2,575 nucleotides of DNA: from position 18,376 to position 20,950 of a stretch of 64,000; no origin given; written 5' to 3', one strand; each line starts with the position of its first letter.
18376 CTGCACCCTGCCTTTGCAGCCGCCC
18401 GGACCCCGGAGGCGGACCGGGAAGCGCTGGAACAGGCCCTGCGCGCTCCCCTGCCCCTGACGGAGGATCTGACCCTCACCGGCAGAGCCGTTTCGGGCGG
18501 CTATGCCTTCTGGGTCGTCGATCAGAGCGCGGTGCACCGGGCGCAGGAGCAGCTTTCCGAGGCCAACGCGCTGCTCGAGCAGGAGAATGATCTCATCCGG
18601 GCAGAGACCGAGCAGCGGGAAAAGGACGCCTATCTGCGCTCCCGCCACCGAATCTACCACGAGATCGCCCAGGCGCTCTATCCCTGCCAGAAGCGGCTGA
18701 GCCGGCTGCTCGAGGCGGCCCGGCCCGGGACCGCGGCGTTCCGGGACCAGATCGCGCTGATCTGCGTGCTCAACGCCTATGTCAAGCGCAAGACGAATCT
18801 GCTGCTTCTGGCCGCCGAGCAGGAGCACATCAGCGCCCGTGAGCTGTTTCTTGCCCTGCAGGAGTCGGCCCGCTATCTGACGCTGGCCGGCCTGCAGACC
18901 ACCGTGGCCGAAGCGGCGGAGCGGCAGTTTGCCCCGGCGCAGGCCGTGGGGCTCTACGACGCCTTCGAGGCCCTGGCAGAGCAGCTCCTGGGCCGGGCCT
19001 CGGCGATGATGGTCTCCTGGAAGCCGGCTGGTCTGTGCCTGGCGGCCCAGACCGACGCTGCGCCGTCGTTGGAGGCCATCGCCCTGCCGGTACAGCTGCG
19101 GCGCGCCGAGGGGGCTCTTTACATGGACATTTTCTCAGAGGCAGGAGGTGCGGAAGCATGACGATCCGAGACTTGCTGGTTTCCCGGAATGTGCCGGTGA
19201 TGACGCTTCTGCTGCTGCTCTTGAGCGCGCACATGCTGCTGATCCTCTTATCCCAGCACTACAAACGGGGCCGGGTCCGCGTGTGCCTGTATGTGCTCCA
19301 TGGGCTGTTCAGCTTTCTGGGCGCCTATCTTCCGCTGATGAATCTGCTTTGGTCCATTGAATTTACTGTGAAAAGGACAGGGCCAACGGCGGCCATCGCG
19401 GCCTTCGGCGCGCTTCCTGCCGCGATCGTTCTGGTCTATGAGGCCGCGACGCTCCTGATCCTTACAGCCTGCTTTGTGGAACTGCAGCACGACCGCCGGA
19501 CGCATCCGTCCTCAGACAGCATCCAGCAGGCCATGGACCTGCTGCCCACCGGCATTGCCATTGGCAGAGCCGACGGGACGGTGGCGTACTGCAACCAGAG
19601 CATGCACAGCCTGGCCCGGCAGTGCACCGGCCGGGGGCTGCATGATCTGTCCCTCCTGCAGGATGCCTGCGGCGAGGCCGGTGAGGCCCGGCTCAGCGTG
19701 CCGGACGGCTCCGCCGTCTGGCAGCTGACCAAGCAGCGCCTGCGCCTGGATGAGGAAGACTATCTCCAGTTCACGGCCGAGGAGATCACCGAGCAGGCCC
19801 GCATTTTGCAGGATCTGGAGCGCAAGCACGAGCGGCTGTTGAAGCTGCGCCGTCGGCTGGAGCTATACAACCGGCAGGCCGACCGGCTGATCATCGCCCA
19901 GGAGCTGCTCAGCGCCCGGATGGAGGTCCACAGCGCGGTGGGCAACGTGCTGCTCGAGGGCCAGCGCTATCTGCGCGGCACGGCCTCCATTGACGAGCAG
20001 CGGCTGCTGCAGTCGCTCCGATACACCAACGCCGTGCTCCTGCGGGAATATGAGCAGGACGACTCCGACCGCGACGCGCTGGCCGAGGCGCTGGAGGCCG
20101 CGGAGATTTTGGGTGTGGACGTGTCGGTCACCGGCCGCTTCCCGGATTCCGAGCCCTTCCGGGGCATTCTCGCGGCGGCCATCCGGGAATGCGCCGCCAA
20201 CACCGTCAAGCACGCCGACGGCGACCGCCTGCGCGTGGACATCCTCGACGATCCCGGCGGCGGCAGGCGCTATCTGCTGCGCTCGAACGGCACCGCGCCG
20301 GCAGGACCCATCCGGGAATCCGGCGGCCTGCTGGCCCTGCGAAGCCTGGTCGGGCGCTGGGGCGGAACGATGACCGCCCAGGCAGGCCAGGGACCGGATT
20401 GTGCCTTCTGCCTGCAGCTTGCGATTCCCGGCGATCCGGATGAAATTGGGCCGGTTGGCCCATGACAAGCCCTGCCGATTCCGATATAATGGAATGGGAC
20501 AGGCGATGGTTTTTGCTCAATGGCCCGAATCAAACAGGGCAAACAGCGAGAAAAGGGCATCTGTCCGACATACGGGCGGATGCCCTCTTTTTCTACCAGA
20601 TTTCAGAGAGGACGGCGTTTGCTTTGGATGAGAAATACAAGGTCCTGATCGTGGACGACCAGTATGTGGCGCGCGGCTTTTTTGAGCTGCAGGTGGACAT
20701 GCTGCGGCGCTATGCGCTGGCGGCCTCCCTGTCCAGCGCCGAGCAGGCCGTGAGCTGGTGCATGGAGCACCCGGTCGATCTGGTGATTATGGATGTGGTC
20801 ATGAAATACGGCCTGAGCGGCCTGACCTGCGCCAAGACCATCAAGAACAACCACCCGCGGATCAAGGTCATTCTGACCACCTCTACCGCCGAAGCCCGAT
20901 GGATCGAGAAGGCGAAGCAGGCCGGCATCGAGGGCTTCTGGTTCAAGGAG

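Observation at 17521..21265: Three-gene sensory module: 7-TM pseudo-kinase translationally coupled to a PAS histidine kinase, plus LuxR regulator, directly upstream of two SLH surface giants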

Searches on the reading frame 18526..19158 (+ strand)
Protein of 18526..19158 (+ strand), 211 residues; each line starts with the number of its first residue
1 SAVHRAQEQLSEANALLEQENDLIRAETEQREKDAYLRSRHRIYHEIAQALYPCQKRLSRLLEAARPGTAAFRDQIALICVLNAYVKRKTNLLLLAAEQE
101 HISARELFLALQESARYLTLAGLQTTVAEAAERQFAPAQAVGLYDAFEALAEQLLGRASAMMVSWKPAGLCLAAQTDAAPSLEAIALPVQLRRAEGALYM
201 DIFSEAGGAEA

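Call 49: search_solved_structures(query=A5, max_evalue=10, show_alignments=3)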
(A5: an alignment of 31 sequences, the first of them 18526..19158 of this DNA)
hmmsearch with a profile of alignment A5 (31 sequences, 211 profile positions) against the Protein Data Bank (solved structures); distinct sequences matched with E-value up to 10: 1.
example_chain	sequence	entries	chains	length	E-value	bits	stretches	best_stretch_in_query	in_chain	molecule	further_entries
7p47_B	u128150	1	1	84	0.18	14.2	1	11-65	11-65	Structural maintenance of chromosomes protein 5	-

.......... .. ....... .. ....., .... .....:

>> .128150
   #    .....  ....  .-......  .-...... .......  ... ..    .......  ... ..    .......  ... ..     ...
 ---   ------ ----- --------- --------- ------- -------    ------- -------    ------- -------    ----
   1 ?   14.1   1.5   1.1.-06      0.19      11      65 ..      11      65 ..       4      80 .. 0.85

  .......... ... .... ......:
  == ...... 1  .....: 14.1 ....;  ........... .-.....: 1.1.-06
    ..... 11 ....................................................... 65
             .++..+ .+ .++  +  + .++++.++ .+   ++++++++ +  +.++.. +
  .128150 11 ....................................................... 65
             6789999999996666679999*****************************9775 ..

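Call 54: search_protein_representatives(alignment_id=A5)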
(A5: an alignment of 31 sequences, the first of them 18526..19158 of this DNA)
Query: 31 sequences, 211 profile positions. Proteins with E-value up to 0.001 (for the whole library): 1916; up to 1e-10: 1409; up to 1e-30: 397. The best 150 are listed.
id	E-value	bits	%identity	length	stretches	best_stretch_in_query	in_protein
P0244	2.7e-89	314.2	-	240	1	1-209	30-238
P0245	4.0e-88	310.4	-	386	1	1-209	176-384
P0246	7.7e-88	309.5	-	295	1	1-210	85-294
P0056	5.1e-87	306.8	-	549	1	1-209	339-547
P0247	8.4e-84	296.3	-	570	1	1-209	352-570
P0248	9.3e-84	296.1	-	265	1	3-201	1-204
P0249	4.3e-78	277.6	-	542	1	1-210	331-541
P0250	1.7e-76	272.4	-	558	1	1-209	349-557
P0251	4.7e-76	271.0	-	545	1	2-209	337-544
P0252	7.5e-72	257.2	-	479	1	2-209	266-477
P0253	5.5e-71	254.4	-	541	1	1-209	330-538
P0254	2.1e-68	246.0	-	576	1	1-209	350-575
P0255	2.6e-68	245.7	-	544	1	3-207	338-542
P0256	3.0e-68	245.5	-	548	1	1-205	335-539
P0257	4.4e-66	238.4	-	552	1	2-209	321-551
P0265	2.2e-61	223.1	-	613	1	2-205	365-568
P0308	5.3e-47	176.1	-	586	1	3-203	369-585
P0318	1.3e-42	161.7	-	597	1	1-176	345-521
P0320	4.4e-42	160.0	-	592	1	1-208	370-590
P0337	1.0e-40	155.5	-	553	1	1-185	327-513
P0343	2.7e-40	154.1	-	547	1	1-171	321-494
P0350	6.0e-40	153.0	-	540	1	1-176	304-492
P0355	1.4e-39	151.8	-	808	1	2-182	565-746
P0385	5.3e-38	146.6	-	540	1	2-173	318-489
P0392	1.8e-37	144.9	-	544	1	1-209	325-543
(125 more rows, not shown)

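Call 55: search_protein_families(library=pfam, proteins=[P0355, P0318, P0320, P0308, P0265, P0392, P0337, P0343, P0350, P0385], max_evalue=0.01)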
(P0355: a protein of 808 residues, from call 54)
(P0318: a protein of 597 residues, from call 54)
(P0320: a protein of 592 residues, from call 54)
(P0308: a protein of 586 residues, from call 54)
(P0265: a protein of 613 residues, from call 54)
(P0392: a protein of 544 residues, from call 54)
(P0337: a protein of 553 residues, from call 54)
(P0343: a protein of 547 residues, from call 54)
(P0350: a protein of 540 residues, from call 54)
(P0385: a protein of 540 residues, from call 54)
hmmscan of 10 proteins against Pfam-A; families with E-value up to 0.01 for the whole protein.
P0355 (808 aa): 1 family
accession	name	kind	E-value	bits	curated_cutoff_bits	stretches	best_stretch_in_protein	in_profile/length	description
PF16927.11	HisKA_7TM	-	1.6e-23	84.2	28.6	2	11-215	5-212/224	N-terminal 7TM region of histidine kinase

P0318 (597 aa): 1 family
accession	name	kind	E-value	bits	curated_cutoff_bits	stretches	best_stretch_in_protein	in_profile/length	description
PF14264.12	Glucos_trans_II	-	0.0097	15.5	30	0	155-239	218-297/317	Glucosyl transferase GtrII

P0320 (592 aa): 1 family
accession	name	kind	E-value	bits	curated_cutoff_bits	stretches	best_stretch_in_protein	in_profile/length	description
PF16927.11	HisKA_7TM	-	0.00034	21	28.6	1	104-295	18-211/224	N-terminal 7TM region of histidine kinase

P0308 (586 aa): 1 family
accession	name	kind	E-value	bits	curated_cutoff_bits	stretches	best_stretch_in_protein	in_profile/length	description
PF16927.11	HisKA_7TM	-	5e-10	40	28.6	1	84-278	17-216/224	N-terminal 7TM region of histidine kinase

P0265 (613 aa): 1 family
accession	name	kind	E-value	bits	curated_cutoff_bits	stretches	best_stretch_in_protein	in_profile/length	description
PF16927.11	HisKA_7TM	-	2.4e-07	31.3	28.6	1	131-264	61-194/224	N-terminal 7TM region of histidine kinase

P0392 (544 aa): 1 family
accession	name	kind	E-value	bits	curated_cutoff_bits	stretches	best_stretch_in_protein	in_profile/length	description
PF16927.11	HisKA_7TM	-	4.1e-06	27.2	28.6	1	56-242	14-200/224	N-terminal 7TM region of histidine kinase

P0337 (553 aa): 1 family
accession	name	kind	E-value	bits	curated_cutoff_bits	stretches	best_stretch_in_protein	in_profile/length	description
PF16927.11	HisKA_7TM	-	4.9e-07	30.3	28.6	1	41-224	11-186/224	N-terminal 7TM region of histidine kinase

P0343 (547 aa): 1 family
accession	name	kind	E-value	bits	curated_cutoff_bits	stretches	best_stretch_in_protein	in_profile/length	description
PF16927.11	HisKA_7TM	-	7.4e-11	42.8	28.6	1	41-226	4-191/224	N-terminal 7TM region of histidine kinase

P0350 (540 aa): 0 families

P0385 (540 aa): 1 family
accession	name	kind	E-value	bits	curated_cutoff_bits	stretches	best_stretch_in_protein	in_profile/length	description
PF16927.11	HisKA_7TM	-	0.0004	20.7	28.6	1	42-249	12-209/224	N-terminal 7TM region of histidine kinase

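Call 58: find_encoding_contigs(protein=P0350, flank=6000, max_places=3)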
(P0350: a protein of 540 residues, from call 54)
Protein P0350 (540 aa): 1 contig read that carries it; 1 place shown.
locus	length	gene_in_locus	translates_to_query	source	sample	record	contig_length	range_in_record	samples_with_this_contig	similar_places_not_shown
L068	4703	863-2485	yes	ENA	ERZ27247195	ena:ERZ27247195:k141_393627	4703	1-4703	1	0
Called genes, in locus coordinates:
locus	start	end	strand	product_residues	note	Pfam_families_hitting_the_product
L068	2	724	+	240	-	?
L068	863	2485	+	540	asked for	-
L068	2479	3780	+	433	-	PF02518:HATPase_c (weak)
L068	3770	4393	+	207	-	PF00072:Response_reg, PF00196:GerE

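Call 59: find_encoding_contigs(protein=P0385, flank=6000, max_places=3)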
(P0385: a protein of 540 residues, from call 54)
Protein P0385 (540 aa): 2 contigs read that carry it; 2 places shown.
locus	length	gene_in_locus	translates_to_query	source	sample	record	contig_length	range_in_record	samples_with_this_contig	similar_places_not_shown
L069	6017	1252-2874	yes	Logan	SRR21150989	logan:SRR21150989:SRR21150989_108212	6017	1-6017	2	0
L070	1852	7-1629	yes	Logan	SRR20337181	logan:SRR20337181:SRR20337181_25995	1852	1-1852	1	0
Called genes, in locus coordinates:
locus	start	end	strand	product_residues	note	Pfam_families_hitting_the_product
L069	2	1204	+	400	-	?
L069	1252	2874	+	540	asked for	-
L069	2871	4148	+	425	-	-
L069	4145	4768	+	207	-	PF00072:Response_reg, PF00196:GerE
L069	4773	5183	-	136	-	-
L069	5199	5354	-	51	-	-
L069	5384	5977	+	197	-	-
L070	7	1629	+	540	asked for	-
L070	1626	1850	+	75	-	?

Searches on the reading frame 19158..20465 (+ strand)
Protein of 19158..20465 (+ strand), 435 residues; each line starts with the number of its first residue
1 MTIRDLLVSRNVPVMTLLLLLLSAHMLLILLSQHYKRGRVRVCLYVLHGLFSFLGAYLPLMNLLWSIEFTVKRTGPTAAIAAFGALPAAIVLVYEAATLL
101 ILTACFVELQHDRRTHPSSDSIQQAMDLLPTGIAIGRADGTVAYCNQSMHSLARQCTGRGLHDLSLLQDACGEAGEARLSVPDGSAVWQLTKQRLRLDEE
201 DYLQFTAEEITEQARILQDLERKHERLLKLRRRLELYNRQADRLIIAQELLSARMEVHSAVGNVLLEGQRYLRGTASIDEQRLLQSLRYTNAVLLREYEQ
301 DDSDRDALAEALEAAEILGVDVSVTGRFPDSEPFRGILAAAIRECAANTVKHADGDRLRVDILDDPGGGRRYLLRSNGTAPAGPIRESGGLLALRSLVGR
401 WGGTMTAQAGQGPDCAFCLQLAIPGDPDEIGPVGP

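Call 7: search_protein_families(library=pfam, proteins=[window:19158-20465:+], max_evalue=0.1)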
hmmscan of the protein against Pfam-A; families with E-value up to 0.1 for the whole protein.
window:19158-20465:+ (435 aa): 2 families
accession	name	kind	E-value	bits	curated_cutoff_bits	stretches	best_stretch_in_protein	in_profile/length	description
PF13188.13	PAS_8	-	0.02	15.2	21.8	0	122-154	3-35/65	PAS domain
PF08448.16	PAS_4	-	0.059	14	23.1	0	127-172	2-50/110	PAS fold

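Call 8: search_protein_families(library=ncbifam, proteins=[window:19158-20465:+], max_evalue=0.1)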
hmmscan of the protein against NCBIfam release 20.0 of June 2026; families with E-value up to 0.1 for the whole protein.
window:19158-20465:+ (435 aa): 0 families

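Call 10: search_solved_structures(query=window:19158-20465:+, max_evalue=10, show_alignments=3)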
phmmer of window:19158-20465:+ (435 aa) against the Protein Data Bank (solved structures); distinct sequences matched with E-value up to 10: 2.
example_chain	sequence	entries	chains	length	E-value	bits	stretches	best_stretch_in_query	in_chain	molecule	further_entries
3zxq_A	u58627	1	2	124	0.51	12.2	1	338-408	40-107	HYPOXIA SENSOR HISTIDINE KINASE RESPONSE REGULATOR DOST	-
3ehh_A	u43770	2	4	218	1.3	10.9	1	213-363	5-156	Sensor kinase (YocF protein)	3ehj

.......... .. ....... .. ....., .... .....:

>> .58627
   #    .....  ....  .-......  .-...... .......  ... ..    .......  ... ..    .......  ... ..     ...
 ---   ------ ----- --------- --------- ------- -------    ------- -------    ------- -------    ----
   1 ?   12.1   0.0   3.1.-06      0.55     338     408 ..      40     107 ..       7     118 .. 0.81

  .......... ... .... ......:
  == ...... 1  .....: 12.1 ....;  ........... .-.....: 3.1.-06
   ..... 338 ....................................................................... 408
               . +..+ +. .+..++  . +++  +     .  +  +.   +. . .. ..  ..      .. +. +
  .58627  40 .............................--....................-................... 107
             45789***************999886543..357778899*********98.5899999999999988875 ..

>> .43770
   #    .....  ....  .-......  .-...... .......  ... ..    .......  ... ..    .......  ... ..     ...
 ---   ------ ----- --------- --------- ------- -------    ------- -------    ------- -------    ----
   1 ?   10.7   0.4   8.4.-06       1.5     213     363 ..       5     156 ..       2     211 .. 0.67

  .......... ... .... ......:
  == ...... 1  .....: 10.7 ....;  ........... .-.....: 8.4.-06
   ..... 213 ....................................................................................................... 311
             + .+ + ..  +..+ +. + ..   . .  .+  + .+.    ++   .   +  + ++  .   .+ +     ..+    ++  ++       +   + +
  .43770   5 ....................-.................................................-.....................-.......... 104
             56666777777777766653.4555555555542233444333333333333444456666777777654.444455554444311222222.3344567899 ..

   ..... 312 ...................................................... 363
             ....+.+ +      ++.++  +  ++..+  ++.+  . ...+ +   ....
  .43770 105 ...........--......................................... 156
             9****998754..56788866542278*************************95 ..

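Call 12: find_homologous_proteins(query=window:19158-20465:+)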
Query window:19158-20465:+ (435 aa): 175 proteins with E <= 0.001 among 8000 candidates; the best 120 are listed.
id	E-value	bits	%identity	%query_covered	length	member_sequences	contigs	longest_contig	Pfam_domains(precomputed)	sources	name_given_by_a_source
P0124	1.4e-279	945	98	100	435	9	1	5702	-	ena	-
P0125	1.2e-195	668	72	100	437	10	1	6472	-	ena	-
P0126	1.2e-195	668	74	99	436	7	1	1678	-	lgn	-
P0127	8.0e-192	656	71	100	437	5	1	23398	-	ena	-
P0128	1.6e-190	651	71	100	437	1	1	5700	-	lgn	-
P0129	2.0e-190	651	72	100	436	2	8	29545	-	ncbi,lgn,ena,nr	ncbi:MAG: hypothetical protein IKQ04_05195 [Oscillospiraceae bacterium]|nr:hypothetical protein [Osc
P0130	2.3e-131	456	54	97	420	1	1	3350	-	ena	-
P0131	1.3e-129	451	53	99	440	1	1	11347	-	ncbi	-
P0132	3.1e-116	407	49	86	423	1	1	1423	-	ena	-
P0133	1.3e-114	401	48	97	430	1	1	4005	-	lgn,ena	-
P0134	1.1e-113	398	48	97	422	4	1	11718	-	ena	-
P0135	2.4e-113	397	49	97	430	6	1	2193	-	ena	-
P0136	8.4e-112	392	49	97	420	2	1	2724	-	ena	-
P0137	1.4e-111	391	48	93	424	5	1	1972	-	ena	-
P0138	3.2e-111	390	51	93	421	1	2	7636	-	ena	-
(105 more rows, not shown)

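Call 36: predict_structure(alignment_id=A4)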
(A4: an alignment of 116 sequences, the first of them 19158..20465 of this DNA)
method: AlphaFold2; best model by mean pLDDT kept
length: 435 residues; sequences in the alignment: 116
mean_pLDDT: 87.0   pTM: 0.49
mean pLDDT of the five models: 87.0, 86.6, 86.3, 86.1, 84.7
residues with pLDDT >= 90: 280; 70-90: 92; 50-70: 55; < 50: 8
segments of 3 or more residues with pLDDT < 50: 431-435
pLDDT, mean of each block of 10 residues (from residue 1): 92 94 95 88 94 93 78 73 92 94 93 86 93 95 96 95 94 94 96 94 97 96 94 88 77 72 64 56 68 59 73 90 94 93 94 92 90 95 89 94 94 89 76 44
secondary structure, 60 per line:
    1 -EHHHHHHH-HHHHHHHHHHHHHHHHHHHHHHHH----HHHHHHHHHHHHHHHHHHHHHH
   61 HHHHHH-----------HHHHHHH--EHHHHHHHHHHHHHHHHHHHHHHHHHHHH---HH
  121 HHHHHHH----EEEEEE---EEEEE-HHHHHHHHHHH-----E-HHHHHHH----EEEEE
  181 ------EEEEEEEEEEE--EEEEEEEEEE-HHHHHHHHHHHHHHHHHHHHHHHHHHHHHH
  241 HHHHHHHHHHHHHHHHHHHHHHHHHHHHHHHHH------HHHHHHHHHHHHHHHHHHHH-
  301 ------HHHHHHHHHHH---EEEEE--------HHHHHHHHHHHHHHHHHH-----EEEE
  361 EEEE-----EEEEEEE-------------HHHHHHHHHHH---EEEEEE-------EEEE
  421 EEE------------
elements in order: H3-9 H11-34 H39-66 H78-84 H88-115 H119-127 E132-137 E141-145 H147-157 H165-171 E176-180 E187-197 E200-209 H211-273 H280-299 H307-317 E321-325 H334-351 E357-364 E370-376 H390-400 E404-409 E417-423

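Call 39: search_solved_structures(query=A4, max_evalue=1, show_alignments=5)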
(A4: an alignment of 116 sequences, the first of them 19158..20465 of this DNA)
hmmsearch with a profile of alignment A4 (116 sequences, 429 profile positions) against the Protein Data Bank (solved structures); distinct sequences matched with E-value up to 1: 12.
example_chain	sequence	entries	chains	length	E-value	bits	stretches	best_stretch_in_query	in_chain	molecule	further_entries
3ehg_A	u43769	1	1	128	1.9e-08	36.8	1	342-428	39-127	Sensor kinase (YocF protein)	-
3ehf_A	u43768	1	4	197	5.4e-08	35.4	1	342-428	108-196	Sensor kinase (YocF protein)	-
7ssj_A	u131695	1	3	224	5.8e-08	35.2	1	342-428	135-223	Sensor histidine kinase DesK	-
3gig_A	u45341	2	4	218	6.1e-08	35.2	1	342-428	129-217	Sensor histidine kinase desK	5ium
3gie_A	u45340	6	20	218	6.4e-08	35.1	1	342-428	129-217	Sensor histidine kinase desK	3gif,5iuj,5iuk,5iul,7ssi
3ehh_A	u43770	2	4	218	6.6e-08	35.1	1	342-428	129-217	Sensor kinase (YocF protein)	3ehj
8sbm_A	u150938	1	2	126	1e-06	31.2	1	346-417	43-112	GAF domain-containing protein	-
3zxo_A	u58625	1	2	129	1.2e-06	30.9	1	346-417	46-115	REDOX SENSOR HISTIDINE KINASE RESPONSE REGULATOR DEVS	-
3zxq_A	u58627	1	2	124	1.7e-06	30.4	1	346-417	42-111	HYPOXIA SENSOR HISTIDINE KINASE RESPONSE REGULATOR DOST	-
4gt8_A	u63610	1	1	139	0.00016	23.9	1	349-421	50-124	Sensor protein vraS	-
9e4x_A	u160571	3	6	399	0.35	12.9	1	304-344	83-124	Amino acid adenylation domain protein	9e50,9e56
9e4s_A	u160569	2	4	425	0.37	12.8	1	304-344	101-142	Amino acid adenylation domain protein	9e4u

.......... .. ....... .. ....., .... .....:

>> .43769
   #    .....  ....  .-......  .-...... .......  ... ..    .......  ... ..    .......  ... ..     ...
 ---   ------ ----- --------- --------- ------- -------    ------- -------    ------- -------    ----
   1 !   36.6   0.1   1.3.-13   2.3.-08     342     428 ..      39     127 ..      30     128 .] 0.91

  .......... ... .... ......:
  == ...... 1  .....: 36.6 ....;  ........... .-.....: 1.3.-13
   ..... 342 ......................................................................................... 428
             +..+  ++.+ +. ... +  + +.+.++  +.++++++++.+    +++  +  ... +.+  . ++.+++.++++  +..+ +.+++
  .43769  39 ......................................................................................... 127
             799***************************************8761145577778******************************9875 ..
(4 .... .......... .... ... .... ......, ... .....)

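Call 40: fold_search(model_id=the predicted structure, library=pdb)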
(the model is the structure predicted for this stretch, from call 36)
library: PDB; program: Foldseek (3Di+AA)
matches with E <= 10: 1156; with E <= 0.001: 140
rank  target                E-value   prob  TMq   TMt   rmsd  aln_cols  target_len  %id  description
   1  4gcz_A                4.7e-14  1.00  0.24  0.27  21.3       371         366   16  Structure of a blue-light photoreceptor (released 2013-06-19)
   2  8a52_A                6.9e-14  1.00  0.26  0.30  23.3       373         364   16  Crystal structure of a chimeric LOV-Histidine kinase SB2F1 (asymmetrical variant, trigonal form with long c-axis) (released 2023-12-27)
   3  9a5d_A                1.5e-13  1.00  0.22  0.16  24.0       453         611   13  Integrative model of WALK-YYCH by crosslinking MS and deep learning (released 2024-09-18)
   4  8a7f_B                2.8e-13  1.00  0.26  0.29  23.6       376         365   16  Crystal structure of a chimeric LOV-Histidine kinase SB2F1-I66R mutant (asymmetrical variant, trigonal form with long  (released 2024-01-10)
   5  4gcz_B                4.7e-13  1.00  0.24  0.26  15.3       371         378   15  Structure of a blue-light photoreceptor (released 2013-06-19)
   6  8a7h_A                5.5e-13  1.00  0.26  0.31  23.1       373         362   15  Crystal structure of a chimeric LOV-Histidine kinase SB2F1-I66R mutant (light state; asymmetrical variant, trigonal fo (released 2024-01-10)
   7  8a7f_A                1.2e-12  1.00  0.26  0.30  23.2       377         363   16  Crystal structure of a chimeric LOV-Histidine kinase SB2F1-I66R mutant (asymmetrical variant, trigonal form with long  (released 2024-01-10)
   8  8a3u                  2.4e-12  1.00  0.25  0.28  23.4       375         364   15  Crystal structure of a chimeric LOV-Histidine kinase SB2F1 (symmetrical variant, trigonal form with short c-axis) (released 2023-12-20)
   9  8a6x_B                3.1e-12  1.00  0.25  0.28  24.1       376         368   15  Crystal structure of a chimeric LOV-Histidine kinase SB2F1 (asymmetrical variant, trigonal form with long c axis) (released 2024-01-10)
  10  4i5s_B                5.4e-11  1.00  0.24  0.26  24.9       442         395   12  Structure and function of sensor histidine kinase (released 2013-03-27)
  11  7ssj_D                3.1e-10  1.00  0.24  0.45  14.7       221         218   19  Crystal structure of the DesK-DesR complex in the phosphatase state (released 2022-11-16)
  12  7ssj_C                6.8e-10  1.00  0.24  0.45  14.3       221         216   19  Crystal structure of the DesK-DesR complex in the phosphatase state (released 2022-11-16)
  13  5iuj_A                7.6e-10  1.00  0.25  0.46  19.2       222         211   22  Crystal structure of the DesK-DesR complex in the phosphotransfer state with low Mg2+ (20 mM) (released 2016-12-21)
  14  6ph4_B                9.4e-10  1.00  0.23  0.22  21.6       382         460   13  Full length LOV-PAS-HK construct from the LOV-HK sensory protein from Brucella abortus (light-adapted, construct 15-48 (released 2020-12-30)
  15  5iuk_D                1.0e-09  1.00  0.25  0.47  18.6       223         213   21  Crystal structure of the DesK-DesR complex in the phosphotransfer state with high Mg2+ (150 mM) (released 2016-12-21)
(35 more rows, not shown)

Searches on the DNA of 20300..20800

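Call 77: search_rna_families(source=window, start=20300, end=20800, threshold=evalue, max_evalue=1)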
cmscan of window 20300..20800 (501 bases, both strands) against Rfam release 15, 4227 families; matches with E-value up to 1: 0.
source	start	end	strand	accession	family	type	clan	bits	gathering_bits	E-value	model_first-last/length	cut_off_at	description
